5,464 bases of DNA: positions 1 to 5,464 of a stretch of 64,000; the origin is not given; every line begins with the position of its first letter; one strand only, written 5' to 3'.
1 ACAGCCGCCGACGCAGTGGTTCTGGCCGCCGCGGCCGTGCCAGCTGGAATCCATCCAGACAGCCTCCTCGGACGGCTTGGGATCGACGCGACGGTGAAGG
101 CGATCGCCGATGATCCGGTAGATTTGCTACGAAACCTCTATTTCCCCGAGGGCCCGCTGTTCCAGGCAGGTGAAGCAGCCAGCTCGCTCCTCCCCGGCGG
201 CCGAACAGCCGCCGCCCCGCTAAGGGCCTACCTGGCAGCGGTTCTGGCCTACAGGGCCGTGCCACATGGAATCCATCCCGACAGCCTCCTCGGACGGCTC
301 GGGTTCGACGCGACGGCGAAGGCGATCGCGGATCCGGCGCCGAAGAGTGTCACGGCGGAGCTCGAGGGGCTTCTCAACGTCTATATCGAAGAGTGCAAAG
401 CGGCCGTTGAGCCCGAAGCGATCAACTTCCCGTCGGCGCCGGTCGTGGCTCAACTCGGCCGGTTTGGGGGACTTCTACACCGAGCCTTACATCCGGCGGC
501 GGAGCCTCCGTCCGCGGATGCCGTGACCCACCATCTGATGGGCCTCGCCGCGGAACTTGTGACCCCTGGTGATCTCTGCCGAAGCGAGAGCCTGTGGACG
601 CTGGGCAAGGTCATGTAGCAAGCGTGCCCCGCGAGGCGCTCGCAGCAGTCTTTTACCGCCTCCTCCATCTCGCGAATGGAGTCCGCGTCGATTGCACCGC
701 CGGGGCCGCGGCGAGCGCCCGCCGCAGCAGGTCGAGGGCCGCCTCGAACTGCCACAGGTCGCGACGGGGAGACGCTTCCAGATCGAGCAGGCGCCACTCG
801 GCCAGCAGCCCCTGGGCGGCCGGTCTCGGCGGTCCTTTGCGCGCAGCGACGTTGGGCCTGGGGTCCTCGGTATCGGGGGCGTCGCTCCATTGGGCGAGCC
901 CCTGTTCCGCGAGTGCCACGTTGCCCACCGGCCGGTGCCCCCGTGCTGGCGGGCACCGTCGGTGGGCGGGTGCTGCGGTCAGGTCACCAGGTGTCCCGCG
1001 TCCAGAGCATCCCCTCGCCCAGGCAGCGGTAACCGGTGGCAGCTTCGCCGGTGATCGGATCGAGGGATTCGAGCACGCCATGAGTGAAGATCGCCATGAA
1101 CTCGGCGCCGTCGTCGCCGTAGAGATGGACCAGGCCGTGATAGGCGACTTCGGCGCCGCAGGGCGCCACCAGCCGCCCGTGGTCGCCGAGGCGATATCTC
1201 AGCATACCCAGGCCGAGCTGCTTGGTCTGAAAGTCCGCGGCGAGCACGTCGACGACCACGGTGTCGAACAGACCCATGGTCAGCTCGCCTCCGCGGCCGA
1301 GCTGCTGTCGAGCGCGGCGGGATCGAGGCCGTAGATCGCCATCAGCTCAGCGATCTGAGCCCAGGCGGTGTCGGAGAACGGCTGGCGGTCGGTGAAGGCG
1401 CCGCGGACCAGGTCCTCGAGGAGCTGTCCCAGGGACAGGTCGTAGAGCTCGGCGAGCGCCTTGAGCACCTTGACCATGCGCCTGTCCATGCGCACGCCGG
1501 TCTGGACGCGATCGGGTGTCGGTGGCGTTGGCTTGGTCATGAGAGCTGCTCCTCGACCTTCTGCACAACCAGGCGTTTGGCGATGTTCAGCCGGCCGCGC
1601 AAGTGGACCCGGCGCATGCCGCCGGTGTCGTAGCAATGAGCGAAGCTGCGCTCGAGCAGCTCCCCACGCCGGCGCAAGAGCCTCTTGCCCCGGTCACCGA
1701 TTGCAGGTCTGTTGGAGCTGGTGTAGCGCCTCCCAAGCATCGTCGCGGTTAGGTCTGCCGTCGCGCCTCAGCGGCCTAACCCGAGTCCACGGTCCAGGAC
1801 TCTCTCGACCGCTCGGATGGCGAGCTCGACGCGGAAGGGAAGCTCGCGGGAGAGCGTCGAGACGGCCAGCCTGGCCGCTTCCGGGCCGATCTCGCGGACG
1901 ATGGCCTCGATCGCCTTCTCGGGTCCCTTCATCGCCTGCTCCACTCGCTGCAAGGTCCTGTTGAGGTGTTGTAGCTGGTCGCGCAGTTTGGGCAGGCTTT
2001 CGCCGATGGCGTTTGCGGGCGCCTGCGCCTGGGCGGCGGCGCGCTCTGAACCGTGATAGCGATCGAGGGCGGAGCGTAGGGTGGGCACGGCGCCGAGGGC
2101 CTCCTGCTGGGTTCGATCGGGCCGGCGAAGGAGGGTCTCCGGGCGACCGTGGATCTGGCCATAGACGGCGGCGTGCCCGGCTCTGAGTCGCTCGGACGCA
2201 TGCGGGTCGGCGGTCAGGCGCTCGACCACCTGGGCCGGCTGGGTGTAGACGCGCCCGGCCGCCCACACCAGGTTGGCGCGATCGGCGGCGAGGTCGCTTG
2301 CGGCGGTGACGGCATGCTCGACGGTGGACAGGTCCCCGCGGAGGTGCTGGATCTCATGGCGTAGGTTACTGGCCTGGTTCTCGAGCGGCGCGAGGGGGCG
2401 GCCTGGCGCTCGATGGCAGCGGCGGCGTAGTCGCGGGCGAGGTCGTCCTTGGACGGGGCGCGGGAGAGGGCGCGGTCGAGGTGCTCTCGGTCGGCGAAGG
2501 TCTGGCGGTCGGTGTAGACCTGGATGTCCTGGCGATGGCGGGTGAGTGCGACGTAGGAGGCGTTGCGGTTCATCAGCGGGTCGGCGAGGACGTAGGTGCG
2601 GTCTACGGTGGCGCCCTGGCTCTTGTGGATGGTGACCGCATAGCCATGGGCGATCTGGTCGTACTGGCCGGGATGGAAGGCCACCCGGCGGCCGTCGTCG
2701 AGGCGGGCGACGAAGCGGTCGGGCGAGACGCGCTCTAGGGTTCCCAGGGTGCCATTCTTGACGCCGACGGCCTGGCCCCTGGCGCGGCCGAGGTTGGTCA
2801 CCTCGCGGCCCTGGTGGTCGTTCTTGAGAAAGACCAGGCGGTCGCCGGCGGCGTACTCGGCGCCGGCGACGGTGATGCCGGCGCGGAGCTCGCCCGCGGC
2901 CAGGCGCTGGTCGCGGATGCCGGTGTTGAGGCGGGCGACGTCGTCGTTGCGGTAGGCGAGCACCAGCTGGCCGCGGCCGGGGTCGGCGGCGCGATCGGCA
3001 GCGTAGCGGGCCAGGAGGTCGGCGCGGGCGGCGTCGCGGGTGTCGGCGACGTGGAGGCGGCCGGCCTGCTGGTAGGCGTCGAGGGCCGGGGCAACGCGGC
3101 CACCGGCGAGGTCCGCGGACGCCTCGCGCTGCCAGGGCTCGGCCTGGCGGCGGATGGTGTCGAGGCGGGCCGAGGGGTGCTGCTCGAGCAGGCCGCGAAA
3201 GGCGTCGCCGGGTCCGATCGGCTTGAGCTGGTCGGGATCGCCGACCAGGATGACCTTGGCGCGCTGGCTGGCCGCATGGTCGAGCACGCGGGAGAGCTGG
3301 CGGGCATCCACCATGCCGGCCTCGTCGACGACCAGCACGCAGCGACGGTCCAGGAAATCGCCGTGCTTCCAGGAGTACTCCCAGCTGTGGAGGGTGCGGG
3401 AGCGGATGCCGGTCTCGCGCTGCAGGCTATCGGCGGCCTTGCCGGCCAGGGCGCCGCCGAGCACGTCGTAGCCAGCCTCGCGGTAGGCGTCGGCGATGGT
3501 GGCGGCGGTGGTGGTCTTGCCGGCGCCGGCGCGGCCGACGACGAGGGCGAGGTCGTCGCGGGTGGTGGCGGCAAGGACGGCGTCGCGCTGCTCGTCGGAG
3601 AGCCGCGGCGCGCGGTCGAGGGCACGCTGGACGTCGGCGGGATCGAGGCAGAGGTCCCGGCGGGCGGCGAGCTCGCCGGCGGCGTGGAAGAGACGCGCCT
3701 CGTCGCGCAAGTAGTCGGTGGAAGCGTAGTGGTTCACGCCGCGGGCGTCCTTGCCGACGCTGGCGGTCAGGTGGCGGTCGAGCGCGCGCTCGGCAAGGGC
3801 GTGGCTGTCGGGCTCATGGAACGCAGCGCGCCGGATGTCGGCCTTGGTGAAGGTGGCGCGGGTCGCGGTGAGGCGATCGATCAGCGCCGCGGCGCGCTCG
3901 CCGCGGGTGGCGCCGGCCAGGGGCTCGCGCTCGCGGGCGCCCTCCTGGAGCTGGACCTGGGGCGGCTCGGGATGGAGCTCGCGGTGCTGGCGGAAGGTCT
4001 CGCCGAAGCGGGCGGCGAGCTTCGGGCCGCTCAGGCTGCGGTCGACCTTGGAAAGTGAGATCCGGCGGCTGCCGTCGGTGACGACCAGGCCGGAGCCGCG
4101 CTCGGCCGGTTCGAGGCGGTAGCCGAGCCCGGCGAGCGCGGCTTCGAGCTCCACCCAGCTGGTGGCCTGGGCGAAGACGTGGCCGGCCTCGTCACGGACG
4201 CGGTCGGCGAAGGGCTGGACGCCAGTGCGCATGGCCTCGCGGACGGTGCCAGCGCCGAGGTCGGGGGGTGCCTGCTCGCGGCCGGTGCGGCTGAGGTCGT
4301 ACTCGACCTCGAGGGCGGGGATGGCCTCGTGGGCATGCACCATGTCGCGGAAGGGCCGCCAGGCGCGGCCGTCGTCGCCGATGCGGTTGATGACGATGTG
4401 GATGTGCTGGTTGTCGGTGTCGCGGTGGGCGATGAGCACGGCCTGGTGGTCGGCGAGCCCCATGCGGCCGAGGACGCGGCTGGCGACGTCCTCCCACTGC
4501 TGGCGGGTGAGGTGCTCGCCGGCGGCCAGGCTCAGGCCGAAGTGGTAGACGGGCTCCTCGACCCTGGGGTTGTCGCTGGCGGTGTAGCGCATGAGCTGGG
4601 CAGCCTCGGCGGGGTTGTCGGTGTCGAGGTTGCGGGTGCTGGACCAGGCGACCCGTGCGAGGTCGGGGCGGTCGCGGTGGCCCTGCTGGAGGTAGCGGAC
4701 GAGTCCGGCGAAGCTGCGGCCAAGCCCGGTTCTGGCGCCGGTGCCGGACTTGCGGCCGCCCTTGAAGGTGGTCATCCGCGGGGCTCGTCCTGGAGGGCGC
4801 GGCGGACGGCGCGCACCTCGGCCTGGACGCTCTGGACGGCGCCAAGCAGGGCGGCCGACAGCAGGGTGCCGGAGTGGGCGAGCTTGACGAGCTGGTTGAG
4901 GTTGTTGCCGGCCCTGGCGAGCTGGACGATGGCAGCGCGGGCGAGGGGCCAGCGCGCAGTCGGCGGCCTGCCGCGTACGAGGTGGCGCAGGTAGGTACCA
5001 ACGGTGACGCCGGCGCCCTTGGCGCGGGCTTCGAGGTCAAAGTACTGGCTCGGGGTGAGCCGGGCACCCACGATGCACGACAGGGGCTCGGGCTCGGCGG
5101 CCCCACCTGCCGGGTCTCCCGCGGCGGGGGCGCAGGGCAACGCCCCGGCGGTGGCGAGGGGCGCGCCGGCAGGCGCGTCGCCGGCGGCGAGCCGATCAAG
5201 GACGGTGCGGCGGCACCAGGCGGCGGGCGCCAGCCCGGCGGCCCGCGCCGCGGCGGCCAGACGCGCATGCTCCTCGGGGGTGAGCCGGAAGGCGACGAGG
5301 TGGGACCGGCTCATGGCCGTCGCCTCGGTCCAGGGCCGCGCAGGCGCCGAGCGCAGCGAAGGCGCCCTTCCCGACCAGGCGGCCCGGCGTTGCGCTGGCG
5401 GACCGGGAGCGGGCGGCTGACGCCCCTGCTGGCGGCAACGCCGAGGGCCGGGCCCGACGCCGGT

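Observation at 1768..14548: Decayed integrative/mobilisable element bracketed by ~270-bp direct repeats of the relaxase 3' end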

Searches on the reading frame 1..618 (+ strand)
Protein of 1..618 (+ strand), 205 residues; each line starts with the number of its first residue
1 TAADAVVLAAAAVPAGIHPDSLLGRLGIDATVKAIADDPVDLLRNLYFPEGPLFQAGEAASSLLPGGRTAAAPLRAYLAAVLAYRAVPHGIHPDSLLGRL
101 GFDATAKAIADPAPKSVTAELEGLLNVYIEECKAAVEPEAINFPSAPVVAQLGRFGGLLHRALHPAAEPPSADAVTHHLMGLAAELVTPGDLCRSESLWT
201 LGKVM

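Call 9: search_protein_families(library=pfam, proteins=[window:16-618:+], max_evalue=0.01)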
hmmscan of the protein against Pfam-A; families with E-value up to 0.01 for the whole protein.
window:16-618:+ (200 aa): 0 families

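Call 47: find_homologous_proteins(query=window:1-618:+, max_evalue=1e-10)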
Query window:1-618:+ (205 aa): 3 proteins with E <= 1e-10 among 8000 candidates.
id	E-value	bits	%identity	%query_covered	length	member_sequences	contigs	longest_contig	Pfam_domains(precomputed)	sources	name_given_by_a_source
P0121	2.9e-74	267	53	99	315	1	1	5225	-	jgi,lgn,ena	jgi:hypothetical protein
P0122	1.1e-66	243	54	87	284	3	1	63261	-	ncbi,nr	ncbi:MAG TPA: hypothetical protein VHG32_04130, partial [Thermoanaerobaculia bacterium]|nr:hypotheti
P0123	1.4e-41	161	66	61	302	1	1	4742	PF05708.19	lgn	-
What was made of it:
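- Tried and rejected: Homologs of the 442-aa gene cut by the window start are only 53-66% identical (call 47).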

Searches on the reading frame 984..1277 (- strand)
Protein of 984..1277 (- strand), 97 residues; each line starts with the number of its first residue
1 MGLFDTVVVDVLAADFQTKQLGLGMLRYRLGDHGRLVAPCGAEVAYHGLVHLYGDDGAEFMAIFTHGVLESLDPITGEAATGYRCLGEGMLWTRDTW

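Call 22: search_protein_families(library=pfam, proteins=[window:984-1277:-], max_evalue=1)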
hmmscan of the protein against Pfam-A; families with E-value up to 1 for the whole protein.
window:984-1277:- (97 aa): 0 families

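Call 31: find_encoding_contigs(protein=window:984-1277:-, flank=10000, max_places=5)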
Protein window:984-1277:- (97 aa): 1 contig read that carries it; 1 place shown.
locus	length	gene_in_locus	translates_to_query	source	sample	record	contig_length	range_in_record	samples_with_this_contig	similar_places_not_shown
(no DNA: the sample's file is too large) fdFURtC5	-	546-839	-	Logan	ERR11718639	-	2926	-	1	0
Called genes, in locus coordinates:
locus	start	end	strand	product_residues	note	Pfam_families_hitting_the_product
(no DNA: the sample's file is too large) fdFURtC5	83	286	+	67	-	-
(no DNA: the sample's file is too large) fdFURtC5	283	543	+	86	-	-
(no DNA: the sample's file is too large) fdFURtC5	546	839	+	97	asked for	-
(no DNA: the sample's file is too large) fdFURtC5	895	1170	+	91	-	-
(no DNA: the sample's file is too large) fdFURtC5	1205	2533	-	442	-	-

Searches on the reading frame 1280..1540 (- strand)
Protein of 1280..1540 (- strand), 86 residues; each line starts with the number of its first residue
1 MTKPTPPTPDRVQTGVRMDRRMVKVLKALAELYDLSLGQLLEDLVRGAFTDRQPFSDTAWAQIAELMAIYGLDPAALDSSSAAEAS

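Call 34: find_encoding_contigs(protein=window:1280-1540:-, flank=10000, max_places=5)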
Protein window:1280-1540:- (86 aa): 1 contig read that carries it; 1 place shown.
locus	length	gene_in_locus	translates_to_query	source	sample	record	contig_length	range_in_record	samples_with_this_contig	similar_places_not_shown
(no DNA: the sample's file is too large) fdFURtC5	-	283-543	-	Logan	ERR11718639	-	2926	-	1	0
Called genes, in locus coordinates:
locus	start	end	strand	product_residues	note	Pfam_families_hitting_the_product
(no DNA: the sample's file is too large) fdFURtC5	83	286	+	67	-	-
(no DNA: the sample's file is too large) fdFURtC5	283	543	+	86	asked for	-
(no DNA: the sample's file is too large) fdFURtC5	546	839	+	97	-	-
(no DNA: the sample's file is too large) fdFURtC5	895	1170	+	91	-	-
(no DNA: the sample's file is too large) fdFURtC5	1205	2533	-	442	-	-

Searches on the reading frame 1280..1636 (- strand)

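Call 9: search_protein_families(library=pfam, proteins=[window:1280-1636:-], max_evalue=0.01)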
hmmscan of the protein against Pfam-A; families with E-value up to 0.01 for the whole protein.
window:1280-1636:- (118 aa): 0 families

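Call 22: search_protein_families(library=pfam, proteins=[window:1280-1636:-], max_evalue=1)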
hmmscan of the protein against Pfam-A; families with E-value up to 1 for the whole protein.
window:1280-1636:- (118 aa): 1 family
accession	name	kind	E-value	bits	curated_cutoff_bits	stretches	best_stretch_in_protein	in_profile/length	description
PF14706.11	Tnp_DNA_bind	-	0.17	12.1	24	0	49-75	16-42/58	Transposase DNA-binding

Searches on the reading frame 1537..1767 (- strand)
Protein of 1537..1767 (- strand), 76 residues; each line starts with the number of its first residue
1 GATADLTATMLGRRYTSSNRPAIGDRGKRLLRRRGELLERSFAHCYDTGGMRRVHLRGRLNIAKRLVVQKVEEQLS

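Call 22: search_protein_families(library=pfam, proteins=[window:1537-1767:-], max_evalue=1)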
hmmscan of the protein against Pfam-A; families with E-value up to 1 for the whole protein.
window:1537-1767:- (76 aa): 0 families

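Call 23: search_protein_families(library=ncbifam, proteins=[window:1537-1767:-], max_evalue=0.01)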
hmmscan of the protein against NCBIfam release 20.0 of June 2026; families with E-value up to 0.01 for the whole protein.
window:1537-1767:- (76 aa): 1 family
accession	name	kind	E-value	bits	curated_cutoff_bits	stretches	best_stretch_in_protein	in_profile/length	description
NF033551.1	transpos_IS1182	equivalog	0.0059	15.5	270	1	25-59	432-466/488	IS1182 family transposase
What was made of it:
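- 1537..1767 (-): C-terminal relic of an IS1182-family transposase that directly abuts the relaxase stop codon. NCBIfam NF033551, profile positions 432-466 of 488, E=0.006 (call 23).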

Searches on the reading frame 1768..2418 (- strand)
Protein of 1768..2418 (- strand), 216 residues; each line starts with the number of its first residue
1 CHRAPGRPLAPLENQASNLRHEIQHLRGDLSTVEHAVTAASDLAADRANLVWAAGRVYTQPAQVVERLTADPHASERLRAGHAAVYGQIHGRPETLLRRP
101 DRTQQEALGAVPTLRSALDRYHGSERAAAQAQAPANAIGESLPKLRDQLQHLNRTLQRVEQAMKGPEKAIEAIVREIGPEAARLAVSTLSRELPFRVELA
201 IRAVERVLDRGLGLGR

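Call 23: search_protein_families(library=ncbifam, proteins=[window:1768-2418:-], max_evalue=0.01)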
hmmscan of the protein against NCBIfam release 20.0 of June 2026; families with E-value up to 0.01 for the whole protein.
window:1768-2418:- (216 aa): 1 family
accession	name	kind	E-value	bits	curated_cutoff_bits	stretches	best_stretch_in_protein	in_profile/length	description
TIGR02168.1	SMC_prok_B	equivalog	0.00087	17.1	567.35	1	14-181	679-846/1181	chromosome segregation protein SMC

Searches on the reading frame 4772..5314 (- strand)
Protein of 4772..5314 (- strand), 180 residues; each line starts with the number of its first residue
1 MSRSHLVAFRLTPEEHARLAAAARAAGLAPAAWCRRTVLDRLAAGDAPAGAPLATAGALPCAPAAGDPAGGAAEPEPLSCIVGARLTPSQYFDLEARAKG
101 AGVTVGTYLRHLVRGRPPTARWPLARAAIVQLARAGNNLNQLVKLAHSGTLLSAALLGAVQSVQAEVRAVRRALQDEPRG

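Call 66: find_encoding_contigs(protein=window:4772-5314:-, flank=10000, max_places=6)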
Protein window:4772-5314:- (180 aa): no gene with exactly this product is on record in the collection.
